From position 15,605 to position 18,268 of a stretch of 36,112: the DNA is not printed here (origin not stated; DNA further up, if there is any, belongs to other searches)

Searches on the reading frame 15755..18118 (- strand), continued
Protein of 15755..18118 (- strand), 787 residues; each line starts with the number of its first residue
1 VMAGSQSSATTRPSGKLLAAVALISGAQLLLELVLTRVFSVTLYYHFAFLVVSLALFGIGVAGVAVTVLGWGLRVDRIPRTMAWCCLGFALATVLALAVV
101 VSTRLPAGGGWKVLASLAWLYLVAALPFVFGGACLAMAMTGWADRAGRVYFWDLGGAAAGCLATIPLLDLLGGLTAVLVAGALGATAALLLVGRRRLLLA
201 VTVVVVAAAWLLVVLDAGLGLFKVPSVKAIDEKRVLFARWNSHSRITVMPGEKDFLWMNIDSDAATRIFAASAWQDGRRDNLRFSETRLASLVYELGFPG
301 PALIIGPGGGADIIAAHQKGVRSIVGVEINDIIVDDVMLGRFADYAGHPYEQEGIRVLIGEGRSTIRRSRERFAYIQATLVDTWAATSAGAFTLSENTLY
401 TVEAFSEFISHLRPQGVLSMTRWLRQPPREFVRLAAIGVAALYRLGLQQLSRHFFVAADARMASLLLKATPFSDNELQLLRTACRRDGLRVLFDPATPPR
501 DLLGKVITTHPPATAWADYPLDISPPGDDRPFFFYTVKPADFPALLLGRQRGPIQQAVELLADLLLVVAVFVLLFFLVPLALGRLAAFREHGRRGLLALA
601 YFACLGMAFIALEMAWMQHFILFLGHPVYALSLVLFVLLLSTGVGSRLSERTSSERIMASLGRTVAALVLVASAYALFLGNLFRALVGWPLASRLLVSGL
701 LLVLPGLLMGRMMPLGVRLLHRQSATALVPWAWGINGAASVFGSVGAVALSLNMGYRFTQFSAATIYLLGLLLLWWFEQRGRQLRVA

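Call 43: predict_structure(alignment_id=A3)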
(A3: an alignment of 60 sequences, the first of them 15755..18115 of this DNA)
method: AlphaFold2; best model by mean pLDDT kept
length: 786 residues; sequences in the alignment: 60
mean_pLDDT: 91.4   pTM: 0.92
mean pLDDT of the five models: 91.4, 90.6, 89.5, 89.4, 88.6
residues with pLDDT >= 90: 581; 70-90: 172; 50-70: 27; < 50: 6
segments of 3 or more residues with pLDDT < 50: 1-6
pLDDT, mean of each block of 10 residues (from residue 1): 53 96 98 91 77 88 88 88 98 97 82 88 95 96 96 98 95 97 98 93 98 97 88 95 94 93 92 92 93 97 94 96 95 97 98 95 89 94 67 74 96 97 87 96 94 97 97 98 97 96 94 92 92 88 75 66 78 81 72 92 96 92 86 95 97 97 98 96 90 95 98 97 91 92 89 94 98 96 90
secondary structure, 60 per line:
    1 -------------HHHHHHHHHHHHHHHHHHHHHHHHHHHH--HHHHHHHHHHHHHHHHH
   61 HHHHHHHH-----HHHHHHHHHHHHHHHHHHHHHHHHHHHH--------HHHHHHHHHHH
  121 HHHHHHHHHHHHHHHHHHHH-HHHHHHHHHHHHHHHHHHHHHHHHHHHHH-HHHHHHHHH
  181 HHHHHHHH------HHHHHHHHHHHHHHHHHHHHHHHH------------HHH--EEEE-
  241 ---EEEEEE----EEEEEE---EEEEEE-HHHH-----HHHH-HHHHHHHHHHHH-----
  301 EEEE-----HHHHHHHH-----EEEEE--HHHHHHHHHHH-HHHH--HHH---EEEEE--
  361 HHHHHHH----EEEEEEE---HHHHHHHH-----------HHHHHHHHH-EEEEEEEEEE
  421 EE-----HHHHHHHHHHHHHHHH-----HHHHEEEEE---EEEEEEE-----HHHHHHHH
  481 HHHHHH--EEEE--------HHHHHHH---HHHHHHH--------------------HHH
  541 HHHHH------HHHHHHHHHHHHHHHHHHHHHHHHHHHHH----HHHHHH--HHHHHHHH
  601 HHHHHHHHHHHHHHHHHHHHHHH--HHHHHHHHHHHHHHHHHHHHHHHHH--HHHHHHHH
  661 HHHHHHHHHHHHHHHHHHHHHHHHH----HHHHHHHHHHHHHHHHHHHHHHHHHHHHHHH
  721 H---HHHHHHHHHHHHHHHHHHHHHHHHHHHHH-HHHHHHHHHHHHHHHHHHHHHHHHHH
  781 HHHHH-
elements in order (helices of 4 or more, strands of 3 or more residues): H14-41 H44-68 H74-101 H110-140 H142-170 H172-188 H195-218 E236-239 E244-249 E254-259 E263-268 H270-273 H279-282 H284-295 E301-304 H310-317 E323-327 H330-340 H342-345 E354-358 H361-367 E372-378 H382-389 H401-409 E411-422 H428-443 H449-452 E453-457 E461-467 H473-486 E489-492 H501-507 H511-517 H538-545 H552-580 H585-590 H593-623 H626-650 H653-685 H690-721 H725-753 H755-785

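Call 45: search_protein_families(library=pfam, proteins=[L033:10435-11520:+, L071:992-1618:+, L037:2-697:+, L060:1864-3441:+, L039:3065-5227:+, L043:4994-5950:+, L001:10331-16546:+, L006:6925-7890:+], max_evalue=0.001)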
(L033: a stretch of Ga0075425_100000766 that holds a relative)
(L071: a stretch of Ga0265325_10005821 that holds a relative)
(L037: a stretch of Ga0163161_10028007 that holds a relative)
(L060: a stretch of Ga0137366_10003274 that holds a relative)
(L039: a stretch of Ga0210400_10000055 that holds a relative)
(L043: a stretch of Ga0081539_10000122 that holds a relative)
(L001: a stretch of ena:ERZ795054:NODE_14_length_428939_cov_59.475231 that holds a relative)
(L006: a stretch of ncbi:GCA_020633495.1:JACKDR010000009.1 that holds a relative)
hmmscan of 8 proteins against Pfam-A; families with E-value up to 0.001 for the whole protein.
L033:10435-11520:+ (361 aa): 1 family
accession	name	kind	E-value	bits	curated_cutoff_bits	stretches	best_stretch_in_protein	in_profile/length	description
PF02470.25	MlaD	-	3.1e-16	59.8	25.1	1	49-126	5-80/81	MlaD protein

L071:992-1618:+ (208 aa): 1 family
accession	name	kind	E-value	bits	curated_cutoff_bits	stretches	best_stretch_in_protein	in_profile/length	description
PF01648.25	ACPS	-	3.3e-20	72.6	25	1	84-177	2-96/111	4'-phosphopantetheinyl transferase superfamily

L037:2-697:+ (231 aa): 2 families
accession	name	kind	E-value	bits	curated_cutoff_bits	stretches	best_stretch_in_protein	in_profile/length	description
PF04343.18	DUF488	-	4.7e-32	111.6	22.2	1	69-191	2-121/121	Domain of unknown function DUF488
PF22751.1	DUF488-N3a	-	1.5e-05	25.7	27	1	113-193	34-116/118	Active DUF488-N3 subclade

L060:1864-3441:+ (525 aa): 2 families
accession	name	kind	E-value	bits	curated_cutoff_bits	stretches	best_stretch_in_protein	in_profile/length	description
PF03841.19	SelA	-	1.4e-127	426.2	22.8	3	182-413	62-295/367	L-seryl-tRNA selenium transferase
PF12390.13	Se-cys_synth_N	-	4.9e-10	39.8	22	1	8-47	1-40/40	Selenocysteine synthase N terminal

L039:3065-5227:+ (720 aa): 1 family
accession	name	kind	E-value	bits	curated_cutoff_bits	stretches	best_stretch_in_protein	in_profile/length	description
PF03169.20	OPT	-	6.6e-84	283.1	25.8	1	62-669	1-622/623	OPT oligopeptide transporter protein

L043:4994-5950:+ (318 aa): 0 families

L001:10331-16546:+ (2071 aa): 0 families

L006:6925-7890:+ (321 aa): 0 families

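Call 46: fold_search(model_id=the predicted structure, library=pdb)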
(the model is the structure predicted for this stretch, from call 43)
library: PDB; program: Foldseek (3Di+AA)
matches with E <= 10: 1410; with E <= 0.001: 133
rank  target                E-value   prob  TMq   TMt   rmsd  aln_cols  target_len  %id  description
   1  1uir_B                3.8e-09  1.00  0.26  0.60   6.4       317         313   17  Crystal Structure of Polyamine Aminopropyltransfease from Thermus thermophilus (released 2003-08-05)
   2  1uir_A                8.8e-09  1.00  0.26  0.60   6.9       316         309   17  Crystal Structure of Polyamine Aminopropyltransfease from Thermus thermophilus (released 2003-08-05)
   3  3anx_A                5.0e-08  1.00  0.26  0.60   6.5       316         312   16  Crystal structure of triamine/agmatine aminopropyltransferase (SPEE) from thermus thermophilus, complexed with MTA (released 2011-04-13)
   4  3o4f_D                8.7e-08  1.00  0.24  0.60   6.5       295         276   17  Crystal Structure of Spermidine Synthase from E. coli (released 2010-08-18)
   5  3anx_B                1.0e-07  1.00  0.27  0.62   6.3       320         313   16  Crystal structure of triamine/agmatine aminopropyltransferase (SPEE) from thermus thermophilus, complexed with MTA (released 2011-04-13)
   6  3o4f_E                1.0e-07  1.00  0.24  0.59   7.0       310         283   18  Crystal Structure of Spermidine Synthase from E. coli (released 2010-08-18)
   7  3o4f_C                1.5e-07  1.00  0.24  0.59   7.3       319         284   17  Crystal Structure of Spermidine Synthase from E. coli (released 2010-08-18)
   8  3o4f_F                3.1e-07  1.00  0.24  0.61   7.4       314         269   16  Crystal Structure of Spermidine Synthase from E. coli (released 2010-08-18)
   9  3o4f_H                3.3e-07  1.00  0.23  0.59   7.5       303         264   17  Crystal Structure of Spermidine Synthase from E. coli (released 2010-08-18)
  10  3o4f_A                3.9e-07  1.00  0.25  0.60   7.3       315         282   16  Crystal Structure of Spermidine Synthase from E. coli (released 2010-08-18)
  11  1inl_C                8.6e-07  1.00  0.25  0.61   6.6       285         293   13  Crystal Structure of Spermidine Synthase from Thermotoga Maritima (released 2001-11-21)
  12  3o4f_G                8.6e-07  1.00  0.25  0.61   6.9       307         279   17  Crystal Structure of Spermidine Synthase from E. coli (released 2010-08-18)
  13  2o05_A                1.0e-06  1.00  0.24  0.58   6.8       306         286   15  Human spermidine synthase (released 2006-12-12)
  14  3o4f_B                1.0e-06  1.00  0.23  0.59   7.0       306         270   18  Crystal Structure of Spermidine Synthase from E. coli (released 2010-08-18)
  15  6bq2_B                1.1e-06  1.00  0.24  0.59   7.5       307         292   14  Crystal structure of Medicago truncatula Thermospermine Synthase (MtTSPS) (released 2018-02-28)
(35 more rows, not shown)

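Call 52: search_protein_families(library=padloc, proteins=[window:15755-18118:-], max_evalue=0.01)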
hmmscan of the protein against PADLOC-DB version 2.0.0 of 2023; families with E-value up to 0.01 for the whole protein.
window:15755-18118:- (787 aa): 0 families

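Call 55: search_protein_families(library=ncbifam, alignment_id=A3, max_evalue=0.01)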
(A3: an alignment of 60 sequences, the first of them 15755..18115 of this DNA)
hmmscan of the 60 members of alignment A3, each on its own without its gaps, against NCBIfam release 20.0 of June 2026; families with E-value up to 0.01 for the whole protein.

A. member 1, window:15755-18115:- (786 aa): 1 family
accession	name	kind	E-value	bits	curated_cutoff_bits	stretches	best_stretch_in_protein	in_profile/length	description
NF002956.0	PRK03612.1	equivalog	1.6e-07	30.1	472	2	10-417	16-413/522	polyamine aminopropyltransferase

B. families by the number of members that match (of 60 scanned): 7 families
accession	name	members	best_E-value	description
NF002010.0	PRK00811.1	55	1e-09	polyamine aminopropyltransferase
NF002956.0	PRK03612.1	51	1.5e-17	polyamine aminopropyltransferase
TIGR00417.1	speE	27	2.3e-07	spermidine synthase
NF003380.0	PRK04457.1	5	0.00012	polyamine aminopropyltransferase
TIGR00788.1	fbt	2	0.00093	folate/biopterin family MFS transporter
NF037969.1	SemiSWEET_3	1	0.0025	SemiSWEET transporter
NF002435.0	PRK01581.1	1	0.0074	polyamine aminopropyltransferase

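Call 68: search_solved_structures(query=A3, max_evalue=0.01, show_alignments=4)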
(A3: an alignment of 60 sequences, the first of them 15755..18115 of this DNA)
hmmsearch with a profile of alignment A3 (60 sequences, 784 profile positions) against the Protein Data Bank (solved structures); distinct sequences matched with E-value up to 0.01: 11.
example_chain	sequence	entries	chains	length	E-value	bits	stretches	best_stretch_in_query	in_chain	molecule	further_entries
3o4f_A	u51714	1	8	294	1.3e-06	30.1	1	247-375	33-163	Spermidine synthase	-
1uir_A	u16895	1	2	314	8.5e-06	27.4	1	294-418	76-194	Polyamine Aminopropyltransferase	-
3anx_A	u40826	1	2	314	9.5e-06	27.3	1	294-418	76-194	spermidine synthase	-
1inl_A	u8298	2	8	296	0.00038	21.9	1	295-415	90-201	Spermidine synthase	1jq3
6o64_A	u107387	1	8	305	0.001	20.5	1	292-372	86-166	Spermidine synthase 2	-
7xif_A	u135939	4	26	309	0.0014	20.1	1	281-415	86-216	Polyamine aminopropyltransferase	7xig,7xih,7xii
6o65_A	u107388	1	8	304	0.0017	19.8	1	292-373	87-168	Spermidine synthase 1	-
1xj5_A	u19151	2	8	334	0.002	19.6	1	292-373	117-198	Spermidine synthase 1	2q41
6o63_A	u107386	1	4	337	0.002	19.6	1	292-373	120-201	Spermidine synthase 1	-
6qmm_B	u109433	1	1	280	0.0025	19.2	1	298-378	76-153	Polyamine aminopropyltransferase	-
6qmm_A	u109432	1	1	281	0.0048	18.3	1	298-373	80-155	Polyamine aminopropyltransferase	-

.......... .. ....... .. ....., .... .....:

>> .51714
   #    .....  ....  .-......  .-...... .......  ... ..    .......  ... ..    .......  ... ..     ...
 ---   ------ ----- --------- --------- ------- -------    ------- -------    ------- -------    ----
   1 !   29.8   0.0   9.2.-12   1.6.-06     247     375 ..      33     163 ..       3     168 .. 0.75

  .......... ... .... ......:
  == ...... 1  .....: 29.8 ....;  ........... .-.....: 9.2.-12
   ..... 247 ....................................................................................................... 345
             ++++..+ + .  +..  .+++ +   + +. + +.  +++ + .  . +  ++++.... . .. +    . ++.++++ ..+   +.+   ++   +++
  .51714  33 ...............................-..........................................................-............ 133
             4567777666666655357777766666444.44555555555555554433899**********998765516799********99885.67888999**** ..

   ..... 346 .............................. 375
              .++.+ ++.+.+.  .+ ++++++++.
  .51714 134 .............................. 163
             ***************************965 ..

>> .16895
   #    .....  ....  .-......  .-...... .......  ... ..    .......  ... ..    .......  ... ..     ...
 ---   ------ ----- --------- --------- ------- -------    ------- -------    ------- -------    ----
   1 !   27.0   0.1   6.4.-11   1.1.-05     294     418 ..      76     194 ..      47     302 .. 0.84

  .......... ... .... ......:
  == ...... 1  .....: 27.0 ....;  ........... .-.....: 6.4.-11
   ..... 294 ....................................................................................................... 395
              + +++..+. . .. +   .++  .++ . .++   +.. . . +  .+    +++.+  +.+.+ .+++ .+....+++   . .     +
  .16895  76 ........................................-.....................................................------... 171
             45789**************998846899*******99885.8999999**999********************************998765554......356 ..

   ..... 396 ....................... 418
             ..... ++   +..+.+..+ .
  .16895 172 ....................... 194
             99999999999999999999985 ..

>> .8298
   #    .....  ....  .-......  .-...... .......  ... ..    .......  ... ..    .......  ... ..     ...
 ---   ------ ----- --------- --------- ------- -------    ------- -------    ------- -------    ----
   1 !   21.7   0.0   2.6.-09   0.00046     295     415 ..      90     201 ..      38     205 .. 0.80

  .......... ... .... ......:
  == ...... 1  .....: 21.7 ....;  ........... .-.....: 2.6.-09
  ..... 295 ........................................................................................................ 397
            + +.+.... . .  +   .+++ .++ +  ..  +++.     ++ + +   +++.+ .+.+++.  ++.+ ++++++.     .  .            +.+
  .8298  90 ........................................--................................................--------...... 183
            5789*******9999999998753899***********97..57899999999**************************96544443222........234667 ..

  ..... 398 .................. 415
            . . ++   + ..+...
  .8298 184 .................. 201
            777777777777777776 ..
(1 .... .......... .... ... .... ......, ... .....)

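Call 72: list_cluster_members(proteins=[P0115, P0113, P0003, P0020, P0049, P0025, P0080, P0112, P0083, P0001])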
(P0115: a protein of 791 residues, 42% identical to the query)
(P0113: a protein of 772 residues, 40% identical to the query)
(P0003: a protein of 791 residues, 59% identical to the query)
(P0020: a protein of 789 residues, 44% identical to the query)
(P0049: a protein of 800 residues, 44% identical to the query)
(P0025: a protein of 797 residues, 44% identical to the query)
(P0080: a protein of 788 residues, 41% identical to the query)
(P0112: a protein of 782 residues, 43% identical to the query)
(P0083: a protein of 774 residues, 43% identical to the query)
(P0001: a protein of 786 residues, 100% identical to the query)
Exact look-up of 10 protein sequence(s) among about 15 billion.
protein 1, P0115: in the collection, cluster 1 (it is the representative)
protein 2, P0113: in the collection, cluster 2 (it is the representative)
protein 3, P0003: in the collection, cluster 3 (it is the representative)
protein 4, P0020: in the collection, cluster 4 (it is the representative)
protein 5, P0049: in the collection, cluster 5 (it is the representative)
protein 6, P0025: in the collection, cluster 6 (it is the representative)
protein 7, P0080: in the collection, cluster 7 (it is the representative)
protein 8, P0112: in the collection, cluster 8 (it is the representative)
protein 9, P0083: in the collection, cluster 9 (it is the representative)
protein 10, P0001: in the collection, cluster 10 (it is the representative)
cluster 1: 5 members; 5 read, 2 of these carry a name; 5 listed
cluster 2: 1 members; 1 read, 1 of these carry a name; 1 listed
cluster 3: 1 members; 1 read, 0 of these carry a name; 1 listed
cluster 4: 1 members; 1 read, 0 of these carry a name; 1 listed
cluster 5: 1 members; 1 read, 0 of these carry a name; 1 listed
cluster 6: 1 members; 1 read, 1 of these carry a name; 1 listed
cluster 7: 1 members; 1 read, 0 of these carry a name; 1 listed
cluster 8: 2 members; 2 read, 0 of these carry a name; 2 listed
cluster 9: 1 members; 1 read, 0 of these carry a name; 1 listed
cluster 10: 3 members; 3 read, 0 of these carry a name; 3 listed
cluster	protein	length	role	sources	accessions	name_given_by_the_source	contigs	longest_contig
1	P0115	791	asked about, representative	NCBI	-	-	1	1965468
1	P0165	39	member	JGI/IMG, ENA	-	UDP-N-acetylglucosamine:LPS N-acetylglucosamine transferase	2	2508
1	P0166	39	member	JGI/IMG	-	UDP-N-acetylglucosamine:LPS N-acetylglucosamine transferase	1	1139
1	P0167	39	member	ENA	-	-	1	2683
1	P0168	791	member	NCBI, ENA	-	-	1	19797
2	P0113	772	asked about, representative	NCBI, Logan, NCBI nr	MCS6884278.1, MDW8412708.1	MAG: hypothetical protein RMM17_08505 [Acidobacteriota bacterium] | hypothetical protein [Blastocatellia bacterium]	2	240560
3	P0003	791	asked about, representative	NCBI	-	-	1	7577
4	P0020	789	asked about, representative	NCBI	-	-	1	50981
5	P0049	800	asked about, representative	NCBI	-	-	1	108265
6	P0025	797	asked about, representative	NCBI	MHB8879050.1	MAG: spermidine synthase family protein [Myxococcaceae bacterium]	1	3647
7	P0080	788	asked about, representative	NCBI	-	-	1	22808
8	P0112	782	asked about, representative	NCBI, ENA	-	-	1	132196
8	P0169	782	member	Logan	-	-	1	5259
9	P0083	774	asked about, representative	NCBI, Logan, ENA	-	-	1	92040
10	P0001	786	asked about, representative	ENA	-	-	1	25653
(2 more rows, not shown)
